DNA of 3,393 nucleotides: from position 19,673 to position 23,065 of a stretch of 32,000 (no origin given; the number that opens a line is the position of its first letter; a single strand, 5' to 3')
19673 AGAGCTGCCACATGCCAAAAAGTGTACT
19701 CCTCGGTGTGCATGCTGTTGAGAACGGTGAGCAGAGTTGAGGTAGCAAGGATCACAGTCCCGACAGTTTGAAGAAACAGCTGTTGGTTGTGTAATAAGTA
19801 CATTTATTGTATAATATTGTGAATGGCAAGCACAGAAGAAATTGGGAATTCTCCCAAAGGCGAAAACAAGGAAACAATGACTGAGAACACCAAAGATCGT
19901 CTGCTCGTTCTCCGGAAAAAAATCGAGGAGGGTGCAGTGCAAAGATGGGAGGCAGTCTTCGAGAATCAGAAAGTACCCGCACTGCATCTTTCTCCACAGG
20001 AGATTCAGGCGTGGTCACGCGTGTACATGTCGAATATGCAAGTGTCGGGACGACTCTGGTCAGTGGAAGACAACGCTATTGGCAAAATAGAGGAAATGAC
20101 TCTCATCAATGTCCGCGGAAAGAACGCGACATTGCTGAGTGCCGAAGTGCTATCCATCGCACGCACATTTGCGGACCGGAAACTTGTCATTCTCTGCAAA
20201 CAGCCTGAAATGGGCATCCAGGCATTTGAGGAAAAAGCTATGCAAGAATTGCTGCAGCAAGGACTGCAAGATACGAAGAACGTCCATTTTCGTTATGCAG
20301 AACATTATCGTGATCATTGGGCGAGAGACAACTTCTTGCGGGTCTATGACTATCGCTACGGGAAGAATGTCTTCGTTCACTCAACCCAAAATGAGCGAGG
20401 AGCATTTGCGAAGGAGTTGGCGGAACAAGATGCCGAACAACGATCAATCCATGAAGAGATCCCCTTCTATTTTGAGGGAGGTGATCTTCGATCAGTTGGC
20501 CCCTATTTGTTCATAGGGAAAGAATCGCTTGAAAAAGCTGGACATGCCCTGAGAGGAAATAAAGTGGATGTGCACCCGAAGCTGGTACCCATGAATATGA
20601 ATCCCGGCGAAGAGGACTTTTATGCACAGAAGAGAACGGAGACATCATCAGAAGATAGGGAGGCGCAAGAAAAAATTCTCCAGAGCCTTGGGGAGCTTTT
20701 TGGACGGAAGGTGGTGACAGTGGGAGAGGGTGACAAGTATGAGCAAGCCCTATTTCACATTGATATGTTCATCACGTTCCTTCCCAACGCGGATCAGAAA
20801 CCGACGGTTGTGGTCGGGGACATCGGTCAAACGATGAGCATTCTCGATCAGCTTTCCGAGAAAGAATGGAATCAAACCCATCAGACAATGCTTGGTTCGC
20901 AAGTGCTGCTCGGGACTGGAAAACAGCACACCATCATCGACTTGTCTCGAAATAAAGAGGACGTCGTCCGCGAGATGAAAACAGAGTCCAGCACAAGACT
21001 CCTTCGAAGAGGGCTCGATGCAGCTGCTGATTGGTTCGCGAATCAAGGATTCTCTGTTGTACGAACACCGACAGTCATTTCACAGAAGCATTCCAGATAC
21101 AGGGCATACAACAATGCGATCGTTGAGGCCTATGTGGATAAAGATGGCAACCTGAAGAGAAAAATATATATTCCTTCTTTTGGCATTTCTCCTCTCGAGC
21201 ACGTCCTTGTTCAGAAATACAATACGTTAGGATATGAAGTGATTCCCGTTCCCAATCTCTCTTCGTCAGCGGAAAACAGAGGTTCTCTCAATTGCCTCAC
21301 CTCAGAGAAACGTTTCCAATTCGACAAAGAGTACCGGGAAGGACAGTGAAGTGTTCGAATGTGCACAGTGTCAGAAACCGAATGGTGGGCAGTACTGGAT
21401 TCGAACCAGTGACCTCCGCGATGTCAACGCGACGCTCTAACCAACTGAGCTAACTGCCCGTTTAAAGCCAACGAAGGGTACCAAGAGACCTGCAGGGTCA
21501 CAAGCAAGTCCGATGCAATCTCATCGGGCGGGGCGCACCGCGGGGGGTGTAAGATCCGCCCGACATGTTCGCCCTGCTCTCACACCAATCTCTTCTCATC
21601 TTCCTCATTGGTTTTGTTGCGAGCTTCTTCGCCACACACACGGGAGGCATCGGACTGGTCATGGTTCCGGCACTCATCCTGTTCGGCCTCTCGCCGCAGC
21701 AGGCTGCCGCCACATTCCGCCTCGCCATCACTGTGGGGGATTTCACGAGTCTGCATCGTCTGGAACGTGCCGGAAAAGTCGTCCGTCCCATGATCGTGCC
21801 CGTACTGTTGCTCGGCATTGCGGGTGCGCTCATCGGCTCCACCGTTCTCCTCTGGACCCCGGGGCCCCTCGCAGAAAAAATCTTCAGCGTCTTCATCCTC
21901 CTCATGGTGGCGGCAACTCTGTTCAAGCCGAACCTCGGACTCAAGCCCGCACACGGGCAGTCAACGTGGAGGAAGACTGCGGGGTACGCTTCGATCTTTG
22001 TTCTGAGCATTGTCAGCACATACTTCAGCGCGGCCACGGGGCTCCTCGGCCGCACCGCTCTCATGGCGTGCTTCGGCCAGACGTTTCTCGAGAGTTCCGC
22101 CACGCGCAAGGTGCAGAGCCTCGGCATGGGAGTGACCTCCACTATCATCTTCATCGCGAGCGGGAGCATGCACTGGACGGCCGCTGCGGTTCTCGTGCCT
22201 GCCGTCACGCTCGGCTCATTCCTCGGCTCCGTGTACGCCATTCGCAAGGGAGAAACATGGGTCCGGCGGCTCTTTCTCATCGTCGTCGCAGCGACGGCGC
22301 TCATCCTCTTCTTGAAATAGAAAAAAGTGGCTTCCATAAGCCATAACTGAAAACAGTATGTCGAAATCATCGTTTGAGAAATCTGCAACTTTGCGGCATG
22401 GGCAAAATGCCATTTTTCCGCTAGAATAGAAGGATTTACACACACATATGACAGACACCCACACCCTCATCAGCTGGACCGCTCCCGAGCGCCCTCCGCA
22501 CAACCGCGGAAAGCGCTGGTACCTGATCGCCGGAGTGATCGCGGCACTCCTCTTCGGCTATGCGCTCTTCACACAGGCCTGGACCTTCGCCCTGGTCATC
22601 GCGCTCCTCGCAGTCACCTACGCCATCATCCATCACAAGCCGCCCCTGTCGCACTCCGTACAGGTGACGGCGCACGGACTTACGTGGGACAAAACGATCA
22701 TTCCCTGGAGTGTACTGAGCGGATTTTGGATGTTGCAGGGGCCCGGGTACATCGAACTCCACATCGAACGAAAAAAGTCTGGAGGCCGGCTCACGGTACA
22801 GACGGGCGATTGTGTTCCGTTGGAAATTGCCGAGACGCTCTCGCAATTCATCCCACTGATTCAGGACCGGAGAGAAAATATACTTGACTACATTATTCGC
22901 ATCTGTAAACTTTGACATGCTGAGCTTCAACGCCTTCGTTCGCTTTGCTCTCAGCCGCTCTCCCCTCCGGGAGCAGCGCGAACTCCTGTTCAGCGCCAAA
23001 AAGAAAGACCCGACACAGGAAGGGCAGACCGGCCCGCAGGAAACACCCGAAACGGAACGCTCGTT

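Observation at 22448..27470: Adjacent gene pair (stop and start 1 nt apart): a small 2-TM protein and a 1,517-aa orphan protein with one HExxH motif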

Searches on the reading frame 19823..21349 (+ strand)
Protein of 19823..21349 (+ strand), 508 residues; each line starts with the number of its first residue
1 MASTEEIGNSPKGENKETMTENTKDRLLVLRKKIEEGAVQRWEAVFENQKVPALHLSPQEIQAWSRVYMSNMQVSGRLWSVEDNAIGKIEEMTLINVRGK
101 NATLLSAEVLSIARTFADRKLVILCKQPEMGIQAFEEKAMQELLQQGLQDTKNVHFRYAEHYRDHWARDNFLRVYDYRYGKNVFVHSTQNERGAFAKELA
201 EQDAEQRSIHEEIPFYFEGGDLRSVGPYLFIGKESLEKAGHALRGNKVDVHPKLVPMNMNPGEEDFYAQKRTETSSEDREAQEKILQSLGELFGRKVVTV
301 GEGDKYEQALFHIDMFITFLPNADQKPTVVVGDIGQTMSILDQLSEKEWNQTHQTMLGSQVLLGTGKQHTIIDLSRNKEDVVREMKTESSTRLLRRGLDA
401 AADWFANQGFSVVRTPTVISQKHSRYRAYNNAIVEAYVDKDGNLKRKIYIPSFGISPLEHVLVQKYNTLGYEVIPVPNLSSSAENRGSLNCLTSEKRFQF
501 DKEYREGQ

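Call 5: search_protein_families(library=pfam, proteins=[window:19823-21349:+], max_evalue=1)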
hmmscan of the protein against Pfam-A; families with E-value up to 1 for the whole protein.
window:19823-21349:+ (508 aa): 1 family
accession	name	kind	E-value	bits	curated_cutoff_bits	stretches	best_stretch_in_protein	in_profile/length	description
PF21964.2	NSF_ATPase_lid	-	0.18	12.3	27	0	341-386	15-60/68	NSF, AAA+ ATPase lid domain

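Call 8: search_protein_families(library=ncbifam, proteins=[window:19823-21349:+], max_evalue=1)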
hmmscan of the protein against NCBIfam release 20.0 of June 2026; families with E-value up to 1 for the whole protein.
window:19823-21349:+ (508 aa): 0 families

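Call 18: search_protein_families(library=phrogs, proteins=[window:19823-21349:+], max_evalue=0.1)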
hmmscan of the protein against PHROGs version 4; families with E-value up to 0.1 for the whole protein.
window:19823-21349:+ (508 aa): 0 families

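Call 19: search_protein_families(library=padloc, proteins=[window:19823-21349:+], max_evalue=0.1)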
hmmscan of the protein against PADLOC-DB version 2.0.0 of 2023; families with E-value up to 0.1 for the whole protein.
window:19823-21349:+ (508 aa): 0 families
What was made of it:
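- Tried and rejected: Pfam, NCBIfam, PHROGs and PADLOC on the giant, the small protein and the 508-aa neighbour gave nothing (calls 5, 8, 18, 19).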

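Call 92: search_solved_structures(query=window:19823-21349:+, max_evalue=1)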
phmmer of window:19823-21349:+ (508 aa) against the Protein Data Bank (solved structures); distinct sequences matched with E-value up to 1: 2.
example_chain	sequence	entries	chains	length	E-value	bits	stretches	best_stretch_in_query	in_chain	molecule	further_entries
4g6v_A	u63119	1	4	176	0.1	14.6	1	379-446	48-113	Adhesin/hemolysin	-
8ew5_A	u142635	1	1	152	0.59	12.1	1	160-208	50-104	Flightin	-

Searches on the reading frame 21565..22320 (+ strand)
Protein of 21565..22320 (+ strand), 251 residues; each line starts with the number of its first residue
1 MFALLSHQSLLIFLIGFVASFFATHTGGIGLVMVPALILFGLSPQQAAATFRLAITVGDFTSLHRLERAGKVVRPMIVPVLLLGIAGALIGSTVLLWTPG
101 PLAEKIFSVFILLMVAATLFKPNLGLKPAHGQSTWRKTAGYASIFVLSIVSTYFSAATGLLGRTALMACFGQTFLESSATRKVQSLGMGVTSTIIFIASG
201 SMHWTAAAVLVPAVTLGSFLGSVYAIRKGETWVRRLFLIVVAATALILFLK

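Call 5: search_protein_families(library=pfam, proteins=[window:21565-22320:+], max_evalue=1)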
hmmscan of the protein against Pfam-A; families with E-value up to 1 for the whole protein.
window:21565-22320:+ (251 aa): 1 family
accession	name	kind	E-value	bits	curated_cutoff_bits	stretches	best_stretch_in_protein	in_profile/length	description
PF01925.25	TauE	-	8e-37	127.6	32.6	1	12-246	1-235/237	Sulfite exporter TauE/SafE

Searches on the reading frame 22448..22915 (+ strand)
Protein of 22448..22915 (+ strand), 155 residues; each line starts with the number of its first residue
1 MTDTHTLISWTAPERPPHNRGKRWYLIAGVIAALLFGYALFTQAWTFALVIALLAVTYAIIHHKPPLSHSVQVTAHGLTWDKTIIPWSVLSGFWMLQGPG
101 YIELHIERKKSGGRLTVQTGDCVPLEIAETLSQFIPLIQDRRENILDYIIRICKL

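Call 5: search_protein_families(library=pfam, proteins=[window:22448-22915:+], max_evalue=1)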
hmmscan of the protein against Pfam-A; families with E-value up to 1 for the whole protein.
window:22448-22915:+ (155 aa): 3 families
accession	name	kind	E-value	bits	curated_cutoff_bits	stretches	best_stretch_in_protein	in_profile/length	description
PF10325.15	7TM_GPCR_Srz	-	0.06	13.2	22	1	22-80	69-127/265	Serpentine type 7TM GPCR chemoreceptor Srz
PF13567.11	DUF4131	-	0.079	13.1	31.6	1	24-66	7-53/165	Domain of unknown function (DUF4131)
PF13515.12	FUSC_2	-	0.23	12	25.6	1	27-76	44-92/126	Fusaric acid resistance protein-like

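Call 8: search_protein_families(library=ncbifam, proteins=[window:22448-22915:+], max_evalue=1)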
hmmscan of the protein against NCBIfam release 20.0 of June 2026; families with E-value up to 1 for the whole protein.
window:22448-22915:+ (155 aa): 1 family
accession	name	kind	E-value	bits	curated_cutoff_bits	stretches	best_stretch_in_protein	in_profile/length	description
NF033486.1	harvest_ssl1498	equivalog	0.0025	17.7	45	1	16-42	22-48/53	photosystem II assembly protein Psb34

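Call 18: search_protein_families(library=phrogs, proteins=[window:22448-22915:+], max_evalue=0.1)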
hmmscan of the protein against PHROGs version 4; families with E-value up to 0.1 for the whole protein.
window:22448-22915:+ (155 aa): 1 family
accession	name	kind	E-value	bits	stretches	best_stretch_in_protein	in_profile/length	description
phrog_9916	-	unknown function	0.038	15.5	1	20-73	3-55/78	-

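Call 19: search_protein_families(library=padloc, proteins=[window:22448-22915:+], max_evalue=0.1)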
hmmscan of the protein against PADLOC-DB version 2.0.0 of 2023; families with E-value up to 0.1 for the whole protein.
window:22448-22915:+ (155 aa): 1 family
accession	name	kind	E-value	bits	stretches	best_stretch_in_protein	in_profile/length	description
PDLC00928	Cas1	-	0.076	10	0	30-66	186-222/315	Cas1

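Call 59: search_protein_families(library=pfam, alignment_id=A7, max_evalue=1)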
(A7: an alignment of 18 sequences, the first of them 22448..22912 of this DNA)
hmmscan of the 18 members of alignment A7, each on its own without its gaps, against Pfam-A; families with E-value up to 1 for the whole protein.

A. member 1, window:22448-22912:+ (155 aa): 3 families
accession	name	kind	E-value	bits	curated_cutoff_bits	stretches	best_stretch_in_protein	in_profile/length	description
PF10325.15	7TM_GPCR_Srz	-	0.06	13.2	22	1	22-80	69-127/265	Serpentine type 7TM GPCR chemoreceptor Srz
PF13567.11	DUF4131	-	0.079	13.1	31.6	1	24-66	7-53/165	Domain of unknown function (DUF4131)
PF13515.12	FUSC_2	-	0.23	12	25.6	1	27-76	44-92/126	Fusaric acid resistance protein-like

B. families by the number of members that match (of 18 scanned): 22 families
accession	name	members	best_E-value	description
PF18923.6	DUF5673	6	0.0024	Domain of unknown function (DUF5673)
PF06738.18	ThrE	4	0.0074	Putative threonine/serine exporter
PF19744.4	DUF6232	4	0.013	Family of unknown function (DUF6232)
PF13567.11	DUF4131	3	0.0069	Domain of unknown function (DUF4131)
PF23809.1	Phage_holin_9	2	0.0051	Bacteriophage holin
PF06173.18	DUF986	1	0.0022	Protein of unknown function (DUF986)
PF05975.17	EcsB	1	0.004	Bacterial ABC transporter protein EcsB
PF04304.18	DUF454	1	0.0057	Protein of unknown function (DUF454)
PF11833.13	CPP1-like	1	0.0081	Protein CHAPERONE-LIKE PROTEIN OF POR1-like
PF01040.23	UbiA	1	0.015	UbiA prenyltransferase family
PF10101.14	DUF2339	1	0.017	Predicted membrane protein (DUF2339)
PF11808.13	PhoR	1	0.022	Phosphate regulon sensor protein PhoR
PF04987.19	PigN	1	0.024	Phosphatidylinositolglycan class N (PIG-N)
PF10325.15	7TM_GPCR_Srz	1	0.06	Serpentine type 7TM GPCR chemoreceptor Srz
PF09685.15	DUF4870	1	0.096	Domain of unknown function (DUF4870)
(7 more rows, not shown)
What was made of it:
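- Closest known: Two-TM plus PH-like small membrane proteins. Same: The architecture is the same: a short N-terminus, a TM hairpin, then a soluble domain of ~90 aa. Six of 18 members give weak DUF5673 hits (call 59).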

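Call 87: search_solved_structures(query=A7, max_evalue=10, show_alignments=2)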
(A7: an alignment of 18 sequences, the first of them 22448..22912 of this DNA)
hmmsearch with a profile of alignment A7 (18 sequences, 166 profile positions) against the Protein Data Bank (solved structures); distinct sequences matched with E-value up to 10: 7.
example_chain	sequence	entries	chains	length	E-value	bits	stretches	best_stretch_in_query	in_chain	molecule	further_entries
2e9x_D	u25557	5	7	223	0.29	14.2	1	118-157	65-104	GINS complex subunit 4 | DNA replication complex GINS protein SLD5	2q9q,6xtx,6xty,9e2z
2eho_A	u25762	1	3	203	0.29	14.2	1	118-157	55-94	GINS complex subunit 4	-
8b9d_G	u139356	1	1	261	0.43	13.7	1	118-157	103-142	DNA replication complex GINS protein SLD5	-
7pfo_G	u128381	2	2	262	0.43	13.7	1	118-157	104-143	DNA replication complex GINS protein SLD5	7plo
8ok2_D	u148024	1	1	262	0.43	13.7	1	118-157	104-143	DNA replication complex GINS protein SLD5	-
8q6o_Q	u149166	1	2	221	0.61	13.2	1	113-160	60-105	DNA replication complex GINS protein SLD5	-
8tsh_E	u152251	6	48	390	3.4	10.8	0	32-52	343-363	Capsular biosynthesis protein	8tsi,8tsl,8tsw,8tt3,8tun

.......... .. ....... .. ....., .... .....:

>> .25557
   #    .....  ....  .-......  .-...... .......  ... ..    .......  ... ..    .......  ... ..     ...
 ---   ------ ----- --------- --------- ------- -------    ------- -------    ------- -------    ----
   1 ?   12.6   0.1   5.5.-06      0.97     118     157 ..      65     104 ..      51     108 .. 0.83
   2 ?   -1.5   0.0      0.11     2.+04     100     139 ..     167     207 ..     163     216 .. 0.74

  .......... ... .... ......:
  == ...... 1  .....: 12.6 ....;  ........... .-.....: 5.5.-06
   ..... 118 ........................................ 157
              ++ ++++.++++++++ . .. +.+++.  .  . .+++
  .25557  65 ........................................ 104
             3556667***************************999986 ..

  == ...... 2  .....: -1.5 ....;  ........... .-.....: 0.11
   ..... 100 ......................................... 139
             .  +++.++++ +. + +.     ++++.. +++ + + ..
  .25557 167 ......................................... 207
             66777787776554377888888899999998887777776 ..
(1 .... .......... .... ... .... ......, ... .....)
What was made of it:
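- On Bacterial PH-like two-TM proteins (bPH_2 / DUF5673): The PDB profile search is negative (call 87).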

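Call 88: find_homologous_proteins(query=A7, max_evalue=0.001)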
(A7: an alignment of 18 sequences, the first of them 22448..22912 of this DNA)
Query A7 (18 sequences) (155 aa, profile of the alignment): 45 proteins with E <= 0.001 among 8000 candidates.
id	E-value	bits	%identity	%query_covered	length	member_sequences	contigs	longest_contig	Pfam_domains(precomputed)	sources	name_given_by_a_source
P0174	4.0e-56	207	41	99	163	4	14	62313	-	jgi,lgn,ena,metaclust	metaclust:\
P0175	1.4e-55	206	39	98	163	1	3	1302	-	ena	-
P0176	3.9e-54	201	100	100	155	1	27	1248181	-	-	-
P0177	4.2e-54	201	44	96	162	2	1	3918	-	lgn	-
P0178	1.8e-53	199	56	98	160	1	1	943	-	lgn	-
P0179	6.4e-53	197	54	98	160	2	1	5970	-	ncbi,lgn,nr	ncbi:MAG: hypothetical protein PHS73_03330 [Candidatus Peribacteraceae bacterium]|nr:hypothetical pr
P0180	8.7e-53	197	32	95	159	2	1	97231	-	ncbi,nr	ncbi:MAG: hypothetical protein PHW10_01070 [Candidatus Peribacteraceae bacterium]|nr:hypothetical pr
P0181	1.8e-52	196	43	100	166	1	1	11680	-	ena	-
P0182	3.4e-52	195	58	99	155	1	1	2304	-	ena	-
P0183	5.1e-52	194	68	98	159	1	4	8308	-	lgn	-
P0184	2.5e-51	192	33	96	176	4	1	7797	-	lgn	-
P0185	2.5e-51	192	46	99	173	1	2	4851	-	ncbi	-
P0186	3.2e-51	192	56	99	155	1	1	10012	-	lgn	-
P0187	5.0e-51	191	71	100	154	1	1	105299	-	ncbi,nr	ncbi:MAG: hypothetical protein PHX87_03675 [Candidatus Peribacteraceae bacterium]|nr:hypothetical pr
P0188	7.6e-51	190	55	99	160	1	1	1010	-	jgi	-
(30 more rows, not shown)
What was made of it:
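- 22448..22915 (+): Small membrane protein, 155 aa. It has an N-terminal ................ peptide, a two-TM hairpin (aa 24-42 and 44-62, nt 22517-22633), and a ~90-aa C-terminal soluble domain ending ............. The predicted topology is N-in/C-in. The family is restricted to Peregrinibacteria (call 88).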
